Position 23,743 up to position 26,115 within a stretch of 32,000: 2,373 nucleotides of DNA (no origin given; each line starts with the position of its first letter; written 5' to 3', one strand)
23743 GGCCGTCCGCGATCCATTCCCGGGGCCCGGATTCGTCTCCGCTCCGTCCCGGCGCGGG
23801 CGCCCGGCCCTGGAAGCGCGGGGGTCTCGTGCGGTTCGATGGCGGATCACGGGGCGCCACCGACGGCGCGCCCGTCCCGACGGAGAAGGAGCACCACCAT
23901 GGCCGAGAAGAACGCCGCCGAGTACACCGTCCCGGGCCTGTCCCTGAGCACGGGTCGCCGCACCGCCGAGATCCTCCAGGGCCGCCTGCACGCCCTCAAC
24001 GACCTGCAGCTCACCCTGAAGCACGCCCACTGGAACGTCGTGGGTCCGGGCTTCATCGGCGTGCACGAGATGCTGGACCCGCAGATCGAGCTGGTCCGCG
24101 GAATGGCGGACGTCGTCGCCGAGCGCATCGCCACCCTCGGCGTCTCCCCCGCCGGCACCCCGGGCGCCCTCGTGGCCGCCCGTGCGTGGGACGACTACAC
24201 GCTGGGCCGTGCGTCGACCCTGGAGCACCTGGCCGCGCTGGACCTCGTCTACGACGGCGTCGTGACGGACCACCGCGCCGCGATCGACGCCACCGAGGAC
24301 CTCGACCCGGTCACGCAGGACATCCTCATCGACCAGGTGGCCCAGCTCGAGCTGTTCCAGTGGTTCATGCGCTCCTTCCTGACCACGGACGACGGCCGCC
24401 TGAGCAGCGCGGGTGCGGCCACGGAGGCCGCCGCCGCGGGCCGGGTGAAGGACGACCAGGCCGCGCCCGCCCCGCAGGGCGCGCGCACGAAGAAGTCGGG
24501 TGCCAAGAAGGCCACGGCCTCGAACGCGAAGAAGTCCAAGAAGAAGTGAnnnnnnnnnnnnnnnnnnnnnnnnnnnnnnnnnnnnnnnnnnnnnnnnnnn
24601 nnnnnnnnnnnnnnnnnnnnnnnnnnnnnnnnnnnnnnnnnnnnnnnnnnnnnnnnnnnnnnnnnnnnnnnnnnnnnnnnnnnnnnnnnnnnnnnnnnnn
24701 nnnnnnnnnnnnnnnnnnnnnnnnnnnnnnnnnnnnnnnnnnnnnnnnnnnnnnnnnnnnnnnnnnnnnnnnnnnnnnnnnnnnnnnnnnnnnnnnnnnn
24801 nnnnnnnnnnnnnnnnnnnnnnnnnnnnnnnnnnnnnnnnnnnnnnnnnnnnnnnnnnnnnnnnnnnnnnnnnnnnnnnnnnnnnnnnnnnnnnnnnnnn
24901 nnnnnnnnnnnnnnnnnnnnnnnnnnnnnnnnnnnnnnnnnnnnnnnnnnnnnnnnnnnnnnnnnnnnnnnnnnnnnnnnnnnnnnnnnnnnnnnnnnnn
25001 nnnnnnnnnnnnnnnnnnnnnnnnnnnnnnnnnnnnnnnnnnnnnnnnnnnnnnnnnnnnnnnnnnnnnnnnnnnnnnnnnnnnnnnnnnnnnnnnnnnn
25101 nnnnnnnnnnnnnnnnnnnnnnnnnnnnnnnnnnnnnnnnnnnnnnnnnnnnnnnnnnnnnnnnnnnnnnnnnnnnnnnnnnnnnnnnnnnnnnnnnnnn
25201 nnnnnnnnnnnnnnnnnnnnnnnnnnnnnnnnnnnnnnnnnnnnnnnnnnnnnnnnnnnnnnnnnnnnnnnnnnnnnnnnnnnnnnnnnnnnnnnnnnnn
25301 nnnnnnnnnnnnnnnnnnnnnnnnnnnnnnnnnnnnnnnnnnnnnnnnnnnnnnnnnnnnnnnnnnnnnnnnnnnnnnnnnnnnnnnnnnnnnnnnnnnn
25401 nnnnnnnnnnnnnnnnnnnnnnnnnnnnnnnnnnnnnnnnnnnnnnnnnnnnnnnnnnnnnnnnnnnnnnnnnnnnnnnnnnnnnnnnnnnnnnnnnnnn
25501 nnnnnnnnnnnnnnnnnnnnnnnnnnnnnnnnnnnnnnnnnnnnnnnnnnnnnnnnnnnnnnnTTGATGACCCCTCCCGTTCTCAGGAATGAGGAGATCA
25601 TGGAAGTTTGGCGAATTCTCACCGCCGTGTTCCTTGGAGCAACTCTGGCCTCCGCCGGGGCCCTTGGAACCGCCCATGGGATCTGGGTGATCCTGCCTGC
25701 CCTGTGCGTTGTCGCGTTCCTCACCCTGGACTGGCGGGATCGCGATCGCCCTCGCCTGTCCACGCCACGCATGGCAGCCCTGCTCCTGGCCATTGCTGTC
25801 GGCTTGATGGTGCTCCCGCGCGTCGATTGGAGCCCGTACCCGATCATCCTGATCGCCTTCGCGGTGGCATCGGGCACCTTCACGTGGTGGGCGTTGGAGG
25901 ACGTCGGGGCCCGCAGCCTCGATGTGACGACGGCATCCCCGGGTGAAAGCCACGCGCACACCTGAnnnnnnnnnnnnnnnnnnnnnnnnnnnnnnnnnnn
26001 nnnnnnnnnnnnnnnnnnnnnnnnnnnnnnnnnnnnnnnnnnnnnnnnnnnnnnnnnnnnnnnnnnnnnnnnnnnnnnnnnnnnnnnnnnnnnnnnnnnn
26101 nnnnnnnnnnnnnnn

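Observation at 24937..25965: Cassette cargo: a signal-peptide protein with a hydrophobic 4-Cys C-terminal module plus an adjacent 4-TM protein, a possible bacteriocin-like peptide and immunity pair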

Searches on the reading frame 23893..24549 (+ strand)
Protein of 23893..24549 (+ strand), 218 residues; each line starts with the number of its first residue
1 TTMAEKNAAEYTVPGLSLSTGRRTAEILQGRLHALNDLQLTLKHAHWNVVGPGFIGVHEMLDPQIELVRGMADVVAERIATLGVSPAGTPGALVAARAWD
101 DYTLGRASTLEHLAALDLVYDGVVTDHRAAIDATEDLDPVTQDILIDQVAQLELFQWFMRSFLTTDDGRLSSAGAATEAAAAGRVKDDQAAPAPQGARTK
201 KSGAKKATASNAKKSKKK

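Call 8: search_protein_families(library=pfam, proteins=[window:23893-24549:+], max_evalue=1)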
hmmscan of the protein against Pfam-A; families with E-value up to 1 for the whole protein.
window:23893-24549:+ (218 aa): 1 family
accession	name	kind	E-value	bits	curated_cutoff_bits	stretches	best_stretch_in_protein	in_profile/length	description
PF00210.30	Ferritin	-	2.5e-23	83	24.5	1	26-165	2-138/142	Ferritin-like domain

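Call 44: find_encoding_contigs(protein=window:23899-24546:+, flank=6000, max_places=10)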
Protein seq(216 aa) (216 aa): 23 contigs read that carry it; 10 places shown.
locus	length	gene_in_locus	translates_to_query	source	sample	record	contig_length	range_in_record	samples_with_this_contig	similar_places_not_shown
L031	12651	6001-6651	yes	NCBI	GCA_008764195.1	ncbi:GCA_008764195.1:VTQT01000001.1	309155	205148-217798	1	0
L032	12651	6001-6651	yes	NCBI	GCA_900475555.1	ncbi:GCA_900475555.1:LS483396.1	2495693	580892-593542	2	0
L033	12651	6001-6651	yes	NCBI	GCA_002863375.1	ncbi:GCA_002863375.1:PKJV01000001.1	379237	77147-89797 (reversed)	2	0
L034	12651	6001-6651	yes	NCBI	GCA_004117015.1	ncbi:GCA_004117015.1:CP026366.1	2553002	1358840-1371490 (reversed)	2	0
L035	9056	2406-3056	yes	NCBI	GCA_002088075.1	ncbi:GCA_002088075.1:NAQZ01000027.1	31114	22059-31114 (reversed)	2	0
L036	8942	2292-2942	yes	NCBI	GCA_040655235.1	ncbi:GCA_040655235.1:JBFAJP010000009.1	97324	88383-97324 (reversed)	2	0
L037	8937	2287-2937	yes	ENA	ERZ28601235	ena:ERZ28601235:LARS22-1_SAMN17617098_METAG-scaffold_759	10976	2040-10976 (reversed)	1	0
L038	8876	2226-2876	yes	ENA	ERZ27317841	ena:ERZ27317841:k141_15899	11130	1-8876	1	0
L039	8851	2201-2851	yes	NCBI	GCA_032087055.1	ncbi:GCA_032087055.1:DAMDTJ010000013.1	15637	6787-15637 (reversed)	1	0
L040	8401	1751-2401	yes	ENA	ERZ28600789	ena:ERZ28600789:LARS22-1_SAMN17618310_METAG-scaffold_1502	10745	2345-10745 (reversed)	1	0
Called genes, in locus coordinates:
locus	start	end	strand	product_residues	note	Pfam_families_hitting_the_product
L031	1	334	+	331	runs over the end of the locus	PF02390:Methyltransf_4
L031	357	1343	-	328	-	PF06259:Abhydrolase_8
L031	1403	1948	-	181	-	PF13411:MerR_1, PF00376:MerR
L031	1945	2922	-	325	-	PF00226:DnaJ, PF01556:DnaJ_C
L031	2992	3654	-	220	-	PF01025:GrpE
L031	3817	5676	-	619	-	PF00012:HSP70, PF06723:MreB_Mbl, PF00012:HSP70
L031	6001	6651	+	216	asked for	PF00210:Ferritin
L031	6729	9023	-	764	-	PF03176:MMPL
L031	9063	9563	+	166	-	PF12802:MarR_2, PF01047:MarR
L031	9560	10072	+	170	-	PF00485:PRK (faint)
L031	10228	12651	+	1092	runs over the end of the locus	PF27881:CRWN_N (faint), PF28019:HmpF, PF03176:MMPL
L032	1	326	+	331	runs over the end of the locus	PF02390:Methyltransf_4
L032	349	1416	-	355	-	PF06259:Abhydrolase_8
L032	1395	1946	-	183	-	PF00376:MerR, PF13411:MerR_1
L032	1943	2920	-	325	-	PF00226:DnaJ, PF01556:DnaJ_C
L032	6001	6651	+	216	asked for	PF00210:Ferritin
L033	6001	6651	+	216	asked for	PF00210:Ferritin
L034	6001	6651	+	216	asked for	PF00210:Ferritin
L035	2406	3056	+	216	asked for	PF00210:Ferritin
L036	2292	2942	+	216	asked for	PF00210:Ferritin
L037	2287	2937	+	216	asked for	PF00210:Ferritin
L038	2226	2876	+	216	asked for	PF00210:Ferritin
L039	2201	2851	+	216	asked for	PF00210:Ferritin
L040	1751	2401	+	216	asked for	PF00210:Ferritin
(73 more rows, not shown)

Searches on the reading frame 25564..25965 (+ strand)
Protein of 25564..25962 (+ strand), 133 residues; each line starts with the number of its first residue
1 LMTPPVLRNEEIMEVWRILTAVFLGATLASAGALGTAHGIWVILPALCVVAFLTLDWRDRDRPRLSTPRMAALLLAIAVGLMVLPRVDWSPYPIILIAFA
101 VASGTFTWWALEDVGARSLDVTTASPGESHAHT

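Call 8: search_protein_families(library=pfam, proteins=[window:25564-25962:+], max_evalue=1)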
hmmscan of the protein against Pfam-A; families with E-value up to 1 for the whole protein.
seq(133 aa): 2 families
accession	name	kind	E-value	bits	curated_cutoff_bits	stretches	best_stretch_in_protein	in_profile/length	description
PF14351.11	DUF4401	-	0.00048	20.1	30.4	1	7-106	104-205/307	Domain of unknown function (DUF4401)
PF01027.25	Bax1-I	-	0.019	15.2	34.1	1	19-109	17-110/207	Inhibitor of apoptosis-promoting Bax1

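Call 9: search_protein_families(library=ncbifam, proteins=[window:25564-25962:+], max_evalue=1)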
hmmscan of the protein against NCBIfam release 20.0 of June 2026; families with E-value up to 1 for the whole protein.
seq(133 aa): 1 family
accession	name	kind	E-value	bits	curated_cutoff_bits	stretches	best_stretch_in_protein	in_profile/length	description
NF011355.0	PRK14773.1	subfamily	0.051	13.4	218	1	28-85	131-185/206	lipoprotein signal peptidase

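Call 13: find_homologous_proteins(query=window:25600-25962:+, max_evalue=0.01)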
Query seq(121 aa) (121 aa): 1 proteins with E <= 0.01 among 126 candidates.
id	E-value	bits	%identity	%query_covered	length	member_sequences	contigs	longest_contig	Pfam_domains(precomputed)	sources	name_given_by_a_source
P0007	6.5e-72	257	100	100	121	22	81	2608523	-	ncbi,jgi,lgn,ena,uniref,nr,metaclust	ncbi:hypothetical protein B6D25_06080 [Micrococcus luteus]|uniref:Uncharacterized protein n=3 Tax=Mi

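Call 15: find_encoding_contigs(protein=P0007, flank=6000, max_places=10)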
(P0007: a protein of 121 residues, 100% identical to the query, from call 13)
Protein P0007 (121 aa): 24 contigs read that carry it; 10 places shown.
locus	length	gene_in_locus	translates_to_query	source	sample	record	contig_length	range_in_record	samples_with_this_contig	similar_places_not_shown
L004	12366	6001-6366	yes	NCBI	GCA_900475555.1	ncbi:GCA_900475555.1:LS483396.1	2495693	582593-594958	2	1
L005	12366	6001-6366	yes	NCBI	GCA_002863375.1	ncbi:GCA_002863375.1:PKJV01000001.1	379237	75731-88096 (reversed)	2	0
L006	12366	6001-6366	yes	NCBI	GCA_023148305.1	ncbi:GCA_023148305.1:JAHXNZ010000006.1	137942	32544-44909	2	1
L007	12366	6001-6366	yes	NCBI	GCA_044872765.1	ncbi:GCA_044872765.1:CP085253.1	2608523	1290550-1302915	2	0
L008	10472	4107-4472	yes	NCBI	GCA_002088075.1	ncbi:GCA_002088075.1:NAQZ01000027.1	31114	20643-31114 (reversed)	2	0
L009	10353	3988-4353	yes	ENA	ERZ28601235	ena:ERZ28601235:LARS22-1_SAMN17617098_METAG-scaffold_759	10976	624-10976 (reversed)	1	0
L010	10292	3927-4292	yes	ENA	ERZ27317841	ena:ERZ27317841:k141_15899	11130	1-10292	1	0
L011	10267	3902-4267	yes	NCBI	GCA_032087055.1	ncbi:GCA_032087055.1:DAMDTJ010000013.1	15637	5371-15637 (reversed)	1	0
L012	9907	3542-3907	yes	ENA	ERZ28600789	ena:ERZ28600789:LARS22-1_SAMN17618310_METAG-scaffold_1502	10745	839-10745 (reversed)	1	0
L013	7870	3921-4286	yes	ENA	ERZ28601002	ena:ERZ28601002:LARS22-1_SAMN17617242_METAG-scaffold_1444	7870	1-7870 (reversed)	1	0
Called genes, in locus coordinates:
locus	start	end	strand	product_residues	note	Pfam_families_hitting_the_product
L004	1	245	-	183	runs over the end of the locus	PF00376:MerR, PF13411:MerR_1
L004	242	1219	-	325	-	PF00226:DnaJ, PF01556:DnaJ_C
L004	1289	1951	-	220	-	PF01025:GrpE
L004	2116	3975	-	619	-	PF00012:HSP70, PF06723:MreB_Mbl, PF00012:HSP70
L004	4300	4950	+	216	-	PF00210:Ferritin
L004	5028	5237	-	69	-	PF03176:MMPL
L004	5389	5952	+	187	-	-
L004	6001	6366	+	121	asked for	-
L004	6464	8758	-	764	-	PF03176:MMPL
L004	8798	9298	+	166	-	PF12802:MarR_2, PF01047:MarR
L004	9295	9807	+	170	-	PF00485:PRK (faint)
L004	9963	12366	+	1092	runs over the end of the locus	PF27881:CRWN_N (faint), PF28019:HmpF, PF03176:MMPL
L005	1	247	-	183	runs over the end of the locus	PF00376:MerR, PF13411:MerR_1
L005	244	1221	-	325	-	PF00226:DnaJ, PF01556:DnaJ_C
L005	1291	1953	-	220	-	PF01025:GrpE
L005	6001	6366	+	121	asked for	-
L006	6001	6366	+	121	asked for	-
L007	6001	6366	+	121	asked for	-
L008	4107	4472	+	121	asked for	-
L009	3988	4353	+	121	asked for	-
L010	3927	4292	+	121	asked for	-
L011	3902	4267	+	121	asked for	-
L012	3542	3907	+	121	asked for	-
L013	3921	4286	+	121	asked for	-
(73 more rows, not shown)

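Call 34: search_protein_families(library=pfam, alignment_id=A5, max_evalue=0.1)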
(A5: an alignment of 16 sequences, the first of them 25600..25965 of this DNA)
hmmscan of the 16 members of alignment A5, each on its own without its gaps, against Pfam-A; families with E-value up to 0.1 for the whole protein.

A. member 1, window:25600-25965:+ (121 aa): 2 families
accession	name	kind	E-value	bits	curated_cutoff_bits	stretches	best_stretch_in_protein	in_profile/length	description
PF14351.11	DUF4401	-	0.0029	17.5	30.4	1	5-95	114-206/307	Domain of unknown function (DUF4401)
PF01027.25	Bax1-I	-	0.016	15.4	34.1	1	8-97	18-110/207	Inhibitor of apoptosis-promoting Bax1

B. families by the number of members that match (of 16 scanned): 15 families
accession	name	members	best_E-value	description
PF11992.13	TgpA_N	3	0.0033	TgpA N-terminal domain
PF07226.16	DUF1422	2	0.00038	Protein of unknown function (DUF1422)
PF17647.6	DUF5518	2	0.013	Family of unknown function (DUF5518)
PF04246.17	RseC_MucC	1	4.8e-06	Positive regulator of sigma(E), RseC/MucC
PF14351.11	DUF4401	1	0.0029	Domain of unknown function (DUF4401)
PF01027.25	Bax1-I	1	0.016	Inhibitor of apoptosis-promoting Bax1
PF02460.24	Patched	1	0.019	Patched SSD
PF03647.18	Tmemb_14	1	0.02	Transmembrane proteins 14C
PF14017.11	DUF4233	1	0.022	Protein of unknown function (DUF4233)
PF07254.17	Cpta_toxin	1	0.038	Membrane-bound toxin component of toxin-antitoxin system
PF03918.19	CcmH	1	0.058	Cytochrome C biogenesis protein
PF10247.14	Romo1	1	0.06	Reactive mitochondrial oxygen species modulator 1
PF20134.4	DUF6524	1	0.065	Family of unknown function (DUF6524)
PF05425.18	CopD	1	0.079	Copper resistance protein D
PF01943.22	Polysacc_synt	1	0.082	Polysaccharide biosynthesis protein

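Call 80: search_protein_families(library=padloc, proteins=[P0007], max_evalue=0.01)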
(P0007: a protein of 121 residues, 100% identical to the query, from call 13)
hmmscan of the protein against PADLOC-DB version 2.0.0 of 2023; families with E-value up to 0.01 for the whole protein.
P0007 (121 aa): 0 families

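Call 81: search_protein_families(library=phrogs, proteins=[P0007], max_evalue=0.01)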
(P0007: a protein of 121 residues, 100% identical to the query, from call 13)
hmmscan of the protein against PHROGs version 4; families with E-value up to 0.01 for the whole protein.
P0007 (121 aa): 0 families

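Call 103: predict_structure(protein=P0007)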
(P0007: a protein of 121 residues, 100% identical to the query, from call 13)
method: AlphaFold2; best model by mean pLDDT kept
length: 121 residues; sequences in the alignment: 1
mean_pLDDT: 63.6   pTM: 0.34
mean pLDDT of the five models: 63.6, 60.2, 60.0, 58.0, 53.8
residues with pLDDT >= 90: 0; 70-90: 18; 50-70: 102; < 50: 1
segments of 3 or more residues with pLDDT < 50: none
pLDDT, mean of each block of 10 residues (from residue 1): 63 65 60 67 63 60 70 58 63 69 66 59 51
secondary structure, 60 per line:
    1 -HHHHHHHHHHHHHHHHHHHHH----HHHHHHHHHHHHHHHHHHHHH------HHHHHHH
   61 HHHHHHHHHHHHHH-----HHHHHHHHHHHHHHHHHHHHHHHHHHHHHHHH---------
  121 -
elements in order: H2-22 H27-47 H54-74 H80-111
